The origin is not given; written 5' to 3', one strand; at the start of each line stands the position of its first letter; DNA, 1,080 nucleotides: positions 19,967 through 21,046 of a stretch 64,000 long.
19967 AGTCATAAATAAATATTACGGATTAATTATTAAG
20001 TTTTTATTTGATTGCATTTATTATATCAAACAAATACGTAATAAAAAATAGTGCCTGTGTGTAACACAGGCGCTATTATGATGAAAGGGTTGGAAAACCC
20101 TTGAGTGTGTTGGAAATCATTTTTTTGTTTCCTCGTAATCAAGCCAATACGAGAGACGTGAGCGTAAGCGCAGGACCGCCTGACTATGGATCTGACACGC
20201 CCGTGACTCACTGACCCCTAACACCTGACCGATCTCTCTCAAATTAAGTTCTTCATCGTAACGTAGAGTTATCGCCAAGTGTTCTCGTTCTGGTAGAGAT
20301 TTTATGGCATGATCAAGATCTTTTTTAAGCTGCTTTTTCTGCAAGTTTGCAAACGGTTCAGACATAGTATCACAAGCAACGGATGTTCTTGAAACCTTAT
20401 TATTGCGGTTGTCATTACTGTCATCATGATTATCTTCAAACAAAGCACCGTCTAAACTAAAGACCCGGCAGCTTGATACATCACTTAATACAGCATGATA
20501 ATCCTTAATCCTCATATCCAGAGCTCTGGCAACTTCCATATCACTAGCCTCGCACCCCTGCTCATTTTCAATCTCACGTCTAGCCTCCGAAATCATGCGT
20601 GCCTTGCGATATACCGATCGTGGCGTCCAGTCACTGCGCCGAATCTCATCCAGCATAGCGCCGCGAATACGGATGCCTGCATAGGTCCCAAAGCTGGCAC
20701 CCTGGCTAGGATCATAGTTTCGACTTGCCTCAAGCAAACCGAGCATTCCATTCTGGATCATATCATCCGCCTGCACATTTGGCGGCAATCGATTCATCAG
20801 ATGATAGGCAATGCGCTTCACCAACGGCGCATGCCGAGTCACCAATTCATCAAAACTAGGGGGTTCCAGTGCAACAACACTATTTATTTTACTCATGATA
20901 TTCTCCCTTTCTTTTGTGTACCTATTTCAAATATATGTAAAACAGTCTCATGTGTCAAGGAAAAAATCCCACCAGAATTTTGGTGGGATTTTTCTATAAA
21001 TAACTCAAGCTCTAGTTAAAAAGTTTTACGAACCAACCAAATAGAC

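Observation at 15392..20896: Horizontally acquired-looking FliA/sigma-28 gene heading a locus of three CheY-like REC-only proteins, a PAS histidine kinase and surface adhesins, with no flagellar or chemotaxis genes in sight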

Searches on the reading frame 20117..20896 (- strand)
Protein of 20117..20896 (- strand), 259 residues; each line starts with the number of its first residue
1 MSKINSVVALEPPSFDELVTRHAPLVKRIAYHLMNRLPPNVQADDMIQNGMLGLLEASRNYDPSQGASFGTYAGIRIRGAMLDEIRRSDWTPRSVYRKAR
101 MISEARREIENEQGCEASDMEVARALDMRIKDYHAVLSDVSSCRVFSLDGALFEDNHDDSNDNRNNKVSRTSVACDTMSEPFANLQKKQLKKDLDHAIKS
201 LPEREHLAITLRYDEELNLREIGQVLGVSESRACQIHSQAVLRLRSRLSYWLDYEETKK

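Call 3: search_protein_families(library=pfam, proteins=[window:20117-20896:-], max_evalue=0.01)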
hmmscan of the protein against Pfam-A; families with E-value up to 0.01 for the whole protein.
window:20117-20896:- (259 aa): 4 families
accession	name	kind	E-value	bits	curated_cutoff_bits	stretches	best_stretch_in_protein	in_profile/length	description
PF04542.20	Sigma70_r2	-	1.1e-19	70.4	24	1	18-91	1-71/71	Sigma-70 region 2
PF04545.22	Sigma70_r4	-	1.8e-16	59.8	24.1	1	197-245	1-49/50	Sigma-70, region 4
PF04539.22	Sigma70_r3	-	3.6e-08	33.8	25.3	1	98-149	2-53/78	Sigma-70 region 3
PF08281.18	Sigma70_r4_2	-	3.6e-08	33.4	25.7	1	193-232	3-42/54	Sigma-70, region 4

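Call 4: search_protein_families(library=ncbifam, proteins=[window:20117-20896:-], max_evalue=0.01)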
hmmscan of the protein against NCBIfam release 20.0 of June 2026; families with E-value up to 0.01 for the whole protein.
window:20117-20896:- (259 aa): 84 families (the best 25 are shown)
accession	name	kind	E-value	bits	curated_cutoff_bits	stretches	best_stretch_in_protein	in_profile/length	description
NF005413.0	PRK06986.1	subfamily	3.2e-83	279.3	201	1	16-251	16-239/241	RNA polymerase sigma factor FliA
TIGR02479.1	FliA_WhiG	subfamily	5.9e-78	261.7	189.6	1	18-249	1-224/224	FliA/WhiG family RNA polymerase sigma factor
NF004935.0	PRK06288.1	equivalog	1.9e-61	208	343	1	16-249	36-263/270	RNA polymerase sigma factor WhiG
NF005809.0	PRK07670.1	equivalog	7.5e-51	173.1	326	1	15-249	25-251/255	FliA/WhiG family RNA polymerase sigma factor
NF004572.0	PRK05911.1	equivalog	1.2e-40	139.5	378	1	16-250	26-255/257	RNA polymerase sigma factor sigma-28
NF009091.0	PRK12427.1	equivalog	6.8e-35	120.8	339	1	17-247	19-230/233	FliA/WhiG family RNA polymerase sigma factor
TIGR02937.1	sigma70-ECF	superfamily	6.6e-33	113.7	42.9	1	15-248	3-165/165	sigma-70 family RNA polymerase sigma factor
TIGR02980.1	SigBFG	subfamily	8e-26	91.1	234.35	1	16-248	6-226/227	SigB/SigF/SigG family RNA polymerase sigma factor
TIGR02997.1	Sig70-cyanoRpoD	subfamily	1.5e-22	80.3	384.5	1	27-245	88-298/298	RNA polymerase sigma factor, RpoD/SigA family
NF005644.0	PRK07408.1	subfamily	6.2e-21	75.2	261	1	16-230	30-235/258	RNA polymerase sigma factor SigF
TIGR02394.1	rpoS_proteo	equivalog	2.8e-20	73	378.7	1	20-249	53-275/285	RNA polymerase sigma factor RpoS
NF041931.2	MzaA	equivalog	5e-19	68.6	800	1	16-249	478-708/726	MZA anti-phage system associated sigma-70 family RNA polymerase sigma factor MzaA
NF005785.0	PRK07598.1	equivalog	3.8e-18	65.5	554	1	43-246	202-400/415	RNA polymerase sigma factor SigC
TIGR02393.1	RpoD_Cterm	equivalog_domain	4.2e-18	65.8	354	1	16-246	3-226/238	RNA polymerase sigma factor RpoD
NF005514.0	PRK07122.1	subfamily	8.7e-18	64.4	372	1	16-248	43-263/264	RNA polymerase sigma factor SigF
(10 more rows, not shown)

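Call 10: find_homologous_proteins(query=window:20117-20896:-)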
Query window:20117-20896:- (259 aa): 8000 proteins with E <= 0.001 among 8000 candidates; the best 120 are listed.
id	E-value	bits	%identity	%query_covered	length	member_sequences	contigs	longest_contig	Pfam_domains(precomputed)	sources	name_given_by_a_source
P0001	1.9e-167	573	100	100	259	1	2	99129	PF04545.23,PF04542.21,PF08281.19,PF04539.23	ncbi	ncbi:RNA polymerase sigma factor FliA [Patescibacteria group bacterium]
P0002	3.1e-96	339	68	92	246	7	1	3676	PF13384.13,PF04545.23,PF04542.21,PF08281.19,PF04539.23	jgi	jgi:RNA polymerase sigma factor for flagellar operon FliA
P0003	1.7e-94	334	64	97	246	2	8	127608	PF13384.13,PF04545.23,PF04542.21,PF08281.19,PF04539.23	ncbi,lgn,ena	-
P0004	1.9e-94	334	64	97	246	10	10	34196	PF13384.13,PF04545.23,PF04542.21,PF08281.19,PF04539.23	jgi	jgi:RNA polymerase sigma factor for flagellar operon FliA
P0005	2.1e-94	333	64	97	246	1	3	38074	PF13384.13,PF04545.23,PF04542.21,PF08281.19,PF04539.23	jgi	-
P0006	4.2e-94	332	68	92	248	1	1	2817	PF04545.23,PF04542.21,PF08281.19,PF04539.23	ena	-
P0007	5.9e-94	332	66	95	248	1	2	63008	PF13384.13,PF04545.23,PF04542.21,PF08281.19,PF04539.23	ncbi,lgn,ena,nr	ncbi:MAG TPA: RNA polymerase sigma factor FliA [Sedimenticola sp.]|nr:RNA polymerase sigma factor Fl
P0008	6.0e-94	332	66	95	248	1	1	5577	PF13384.13,PF04545.23,PF04542.21,PF08281.19,PF04539.23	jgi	-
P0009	1.1e-93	331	63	99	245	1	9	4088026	PF13384.13,PF04545.23,PF04542.21,PF08281.19,PF04539.23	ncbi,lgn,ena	ncbi:MAG: RNA polymerase sigma factor FliA [Candidatus Sedimenticola sp. PURPLELP]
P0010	3.7e-93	329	62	99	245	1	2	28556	PF13384.13,PF04545.23,PF04542.21,PF08281.19,PF04539.23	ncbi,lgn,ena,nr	ncbi:MAG TPA: RNA polymerase sigma factor FliA [Sedimenticola sp.]|nr:RNA polymerase sigma factor Fl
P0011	5.3e-93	329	66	95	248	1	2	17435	PF13384.13,PF04545.23,PF04542.21,PF08281.19,PF04539.23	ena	-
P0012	8.1e-93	328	62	100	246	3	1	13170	PF13384.13,PF04545.23,PF04542.21,PF08281.19,PF04539.23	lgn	-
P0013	1.1e-92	328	65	99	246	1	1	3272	PF13384.13,PF04545.23,PF04542.21,PF08281.19,PF04539.23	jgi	-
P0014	1.3e-92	328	63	97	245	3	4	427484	PF13384.13,PF04545.23,PF04542.21,PF08281.19,PF04539.23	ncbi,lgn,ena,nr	ncbi:MAG: RNA polymerase sigma factor FliA [Sedimenticola sp.]|nr:MAG: RNA polymerase sigma factor F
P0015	1.3e-92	328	63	97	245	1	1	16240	PF13384.13,PF04545.23,PF04542.21,PF08281.19,PF04539.23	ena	-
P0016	1.8e-92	327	65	97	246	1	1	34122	PF13384.13,PF04545.23,PF04542.21,PF08281.19,PF04539.23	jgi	-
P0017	2.2e-92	327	65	99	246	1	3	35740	PF13384.13,PF04545.23,PF04542.21,PF08281.19,PF04539.23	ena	-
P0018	2.3e-92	327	63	97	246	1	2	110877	PF13384.13,PF04545.23,PF04542.21,PF08281.19,PF04539.23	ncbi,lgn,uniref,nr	ncbi:RNA polymerase sigma factor FliA [Sedimenticola selenatireducens]|uniref:RNA polymerase sigma f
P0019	2.4e-92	327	65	97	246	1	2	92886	PF13384.13,PF04545.23,PF04542.21,PF08281.19,PF04539.23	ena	-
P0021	2.7e-92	327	65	99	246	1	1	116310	PF13384.13,PF04545.23,PF04542.21,PF08281.19,PF04539.23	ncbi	-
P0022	2.9e-92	326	64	99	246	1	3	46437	PF13384.13,PF04545.23,PF04542.21,PF08281.19,PF04539.23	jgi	-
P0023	3.2e-92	326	65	97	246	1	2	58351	PF13384.13,PF04545.23,PF04542.21,PF08281.19,PF04539.23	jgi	-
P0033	6.7e-92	325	65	97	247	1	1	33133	PF04545.23,PF04542.21,PF08281.19,PF04539.23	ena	-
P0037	8.9e-92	325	64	97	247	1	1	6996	PF04545.23,PF04542.21,PF08281.19,PF04539.23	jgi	-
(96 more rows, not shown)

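Call 13: find_encoding_contigs(protein=P0001, flank=10000, max_places=6)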
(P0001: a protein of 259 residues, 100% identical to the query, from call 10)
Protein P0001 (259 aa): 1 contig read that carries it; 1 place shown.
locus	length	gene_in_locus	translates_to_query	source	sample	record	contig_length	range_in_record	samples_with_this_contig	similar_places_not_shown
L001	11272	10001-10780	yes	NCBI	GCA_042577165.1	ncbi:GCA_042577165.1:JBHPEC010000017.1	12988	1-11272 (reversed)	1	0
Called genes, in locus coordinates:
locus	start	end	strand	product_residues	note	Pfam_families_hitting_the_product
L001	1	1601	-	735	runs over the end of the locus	PF01751:Toprim, PF01131:Topoisom_bac, PF01396:Zn_ribbon_Top1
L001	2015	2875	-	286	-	PF02481:DNA_processg_A, PF17782:WHD_DprA (faint)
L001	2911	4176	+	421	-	PF02403:Seryl_tRNA_N, PF00587:tRNA-synt_2b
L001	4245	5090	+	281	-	-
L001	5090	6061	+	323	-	PF01207:Dus, PF01180:DHO_dh (weak)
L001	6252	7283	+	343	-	PF05496:RuvB_N, PF06068:TIP49 (faint), PF13177:DNA_pol3_delta2, PF00004:AAA, PF07728:AAA_5 (faint), PF13173:AAA_14 (faint), PF13177:DNA_pol3_delta2, PF12169:DNA_pol3_gamma3, +1 more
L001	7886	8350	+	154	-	-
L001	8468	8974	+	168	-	PF11333:DUF3135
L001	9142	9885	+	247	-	-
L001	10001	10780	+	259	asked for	PF04542:Sigma70_r2, PF04539:Sigma70_r3, PF08281:Sigma70_r4_2, PF04545:Sigma70_r4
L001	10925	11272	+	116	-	PF00072:Response_reg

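Call 16: find_encoding_contigs(protein=P0018, flank=8000, max_places=2)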
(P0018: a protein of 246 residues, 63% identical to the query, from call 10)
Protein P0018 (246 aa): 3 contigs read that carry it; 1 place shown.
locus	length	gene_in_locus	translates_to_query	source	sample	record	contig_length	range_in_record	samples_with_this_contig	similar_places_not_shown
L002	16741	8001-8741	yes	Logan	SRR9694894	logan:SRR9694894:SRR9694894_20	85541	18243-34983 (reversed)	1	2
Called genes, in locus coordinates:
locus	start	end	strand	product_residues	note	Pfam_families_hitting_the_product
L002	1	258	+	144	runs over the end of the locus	PF28396:SepQ_C, PF01052:FliMN_C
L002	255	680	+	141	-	PF04347:FliO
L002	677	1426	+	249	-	PF00813:FliP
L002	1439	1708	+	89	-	PF01313:Bac_export_3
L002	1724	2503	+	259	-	PF01311:Bac_export_1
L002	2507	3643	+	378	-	PF01312:Bac_export_2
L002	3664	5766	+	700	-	PF00771:FHIPEP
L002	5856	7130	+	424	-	PF00448:SRP54, PF13401:AAA_22 (weak)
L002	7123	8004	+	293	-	PF00142:Fer4_NifH, PF01656:CbiA, PF02374:ArsA_ATPase (weak), PF06564:CBP_BcsQ, PF09140:MipZ (weak), PF10609:ParA, PF13614:AAA_31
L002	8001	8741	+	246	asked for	PF04542:Sigma70_r2, PF04539:Sigma70_r3 (weak), PF04545:Sigma70_r4, PF08281:Sigma70_r4_2, PF13384:HTH_23 (weak)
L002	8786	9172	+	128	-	PF00072:Response_reg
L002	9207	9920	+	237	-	PF04344:CheZ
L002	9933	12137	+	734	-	PF01627:Hpt, PF02895:H-kinase_dim, PF02518:HATPase_c, PF01584:CheW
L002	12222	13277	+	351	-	PF00072:Response_reg, PF01339:CheB_methylest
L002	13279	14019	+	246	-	PF20560:MotA_N, PF01618:MotA_ExbB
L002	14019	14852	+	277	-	PF13677:MotB_plug, PF00691:OmpA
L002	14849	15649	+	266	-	PF01656:CbiA, PF02374:ArsA_ATPase (weak), PF06564:CBP_BcsQ, PF09140:MipZ (faint), PF10609:ParA (faint), PF13614:AAA_31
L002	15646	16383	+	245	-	PF01584:CheW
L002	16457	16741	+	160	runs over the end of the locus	PF01584:CheW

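Call 36: search_solved_structures(query=window:20117-20896:-, show_alignments=2, max_evalue=1e-10)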
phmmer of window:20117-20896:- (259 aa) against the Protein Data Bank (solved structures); distinct sequences matched with E-value up to 1e-10: 12.
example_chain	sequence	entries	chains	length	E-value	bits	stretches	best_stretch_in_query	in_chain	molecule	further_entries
9wsf_A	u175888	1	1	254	2.1e-71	243.3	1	14-252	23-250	RNA polymerase sigma factor FliA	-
9wsm_F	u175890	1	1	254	2.3e-71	243.1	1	14-252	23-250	RNA polymerase sigma factor FliA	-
6pmi_F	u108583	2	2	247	2.6e-52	180.8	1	18-254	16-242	RNA polymerase sigma factor FliA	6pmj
6pfv_A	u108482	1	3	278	2.1e-46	161.5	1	16-249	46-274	RNA polymerase sigma factor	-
6pfj_A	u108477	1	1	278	3.9e-45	157.3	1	16-249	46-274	RNA polymerase sigma factor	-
1rp3_A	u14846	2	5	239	3.4e-27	98.6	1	16-249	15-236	RNA polymerase sigma factor SIGMA-28 (FliA) | RNA polymerase sigma factor FliA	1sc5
7lq4_A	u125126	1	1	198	7.8e-22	81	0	16-90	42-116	WhiG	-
8h3v_G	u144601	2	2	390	1.9e-14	56.8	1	16-246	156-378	RNA polymerase sigma factor SigA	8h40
8gzg_F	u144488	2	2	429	2.2e-13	53.3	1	13-246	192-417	RNA polymerase sigma factor SigA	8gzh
7vf9_F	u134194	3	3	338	4e-13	52.5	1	17-248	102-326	RNA polymerase sigma factor RpoS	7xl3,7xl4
7f0r_F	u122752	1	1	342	4.1e-13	52.5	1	17-248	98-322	RNA polymerase sigma factor RpoS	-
9dvs_G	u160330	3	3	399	4.9e-13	52.2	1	16-246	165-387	RNA polymerase sigma factor SigA1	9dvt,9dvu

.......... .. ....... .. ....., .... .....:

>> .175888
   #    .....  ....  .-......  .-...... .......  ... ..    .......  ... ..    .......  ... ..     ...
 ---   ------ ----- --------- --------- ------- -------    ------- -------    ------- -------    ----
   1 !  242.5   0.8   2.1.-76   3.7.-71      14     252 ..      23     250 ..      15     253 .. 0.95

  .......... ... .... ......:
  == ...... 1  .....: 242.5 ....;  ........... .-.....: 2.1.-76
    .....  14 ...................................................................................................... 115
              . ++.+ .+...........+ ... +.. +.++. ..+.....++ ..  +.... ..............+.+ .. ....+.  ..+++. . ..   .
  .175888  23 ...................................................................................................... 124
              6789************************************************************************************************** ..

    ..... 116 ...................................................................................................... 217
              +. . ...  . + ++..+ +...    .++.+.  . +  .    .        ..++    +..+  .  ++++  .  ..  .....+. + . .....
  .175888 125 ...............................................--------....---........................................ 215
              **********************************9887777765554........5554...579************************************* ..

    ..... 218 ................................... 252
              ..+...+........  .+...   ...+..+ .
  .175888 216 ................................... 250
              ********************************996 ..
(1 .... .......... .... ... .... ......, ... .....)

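Call 55: list_cluster_members(proteins=[P0013, P0016, P0017, P0019, P0021, P0022, P0023, P0037, P0033, P0003])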
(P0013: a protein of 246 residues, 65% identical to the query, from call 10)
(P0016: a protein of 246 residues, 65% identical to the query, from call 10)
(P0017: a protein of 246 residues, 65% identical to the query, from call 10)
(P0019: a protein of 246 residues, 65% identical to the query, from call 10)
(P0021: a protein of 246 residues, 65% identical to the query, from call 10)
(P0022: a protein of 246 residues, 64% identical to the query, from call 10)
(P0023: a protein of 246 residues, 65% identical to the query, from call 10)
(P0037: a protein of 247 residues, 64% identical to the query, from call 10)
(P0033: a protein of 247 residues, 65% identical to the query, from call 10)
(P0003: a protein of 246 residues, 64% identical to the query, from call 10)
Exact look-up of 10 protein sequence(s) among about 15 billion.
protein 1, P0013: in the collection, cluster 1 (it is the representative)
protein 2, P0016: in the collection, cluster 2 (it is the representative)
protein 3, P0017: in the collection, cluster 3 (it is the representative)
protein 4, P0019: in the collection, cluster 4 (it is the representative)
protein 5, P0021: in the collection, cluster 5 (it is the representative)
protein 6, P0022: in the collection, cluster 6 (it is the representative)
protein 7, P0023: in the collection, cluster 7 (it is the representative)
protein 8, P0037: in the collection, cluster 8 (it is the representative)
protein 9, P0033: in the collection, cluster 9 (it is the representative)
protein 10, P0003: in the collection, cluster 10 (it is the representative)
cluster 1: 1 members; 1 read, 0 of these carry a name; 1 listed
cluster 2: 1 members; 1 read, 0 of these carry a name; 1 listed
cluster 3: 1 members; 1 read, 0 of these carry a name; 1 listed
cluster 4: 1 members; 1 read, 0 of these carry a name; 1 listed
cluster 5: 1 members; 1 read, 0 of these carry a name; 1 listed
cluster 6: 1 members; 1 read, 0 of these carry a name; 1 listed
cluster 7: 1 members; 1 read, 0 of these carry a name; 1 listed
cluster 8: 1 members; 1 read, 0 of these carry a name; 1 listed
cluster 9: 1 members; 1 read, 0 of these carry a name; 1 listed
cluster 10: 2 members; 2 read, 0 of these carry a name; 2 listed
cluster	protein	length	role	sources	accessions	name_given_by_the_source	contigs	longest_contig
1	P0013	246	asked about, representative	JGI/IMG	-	-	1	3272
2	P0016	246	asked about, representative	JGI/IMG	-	-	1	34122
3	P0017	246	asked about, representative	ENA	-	-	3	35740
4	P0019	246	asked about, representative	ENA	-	-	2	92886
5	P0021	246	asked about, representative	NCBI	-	-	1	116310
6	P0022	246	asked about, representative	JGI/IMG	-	-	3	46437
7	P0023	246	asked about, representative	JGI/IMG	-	-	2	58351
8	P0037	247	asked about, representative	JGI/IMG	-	-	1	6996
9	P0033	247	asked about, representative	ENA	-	-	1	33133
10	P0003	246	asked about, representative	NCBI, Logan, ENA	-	-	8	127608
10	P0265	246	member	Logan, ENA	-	-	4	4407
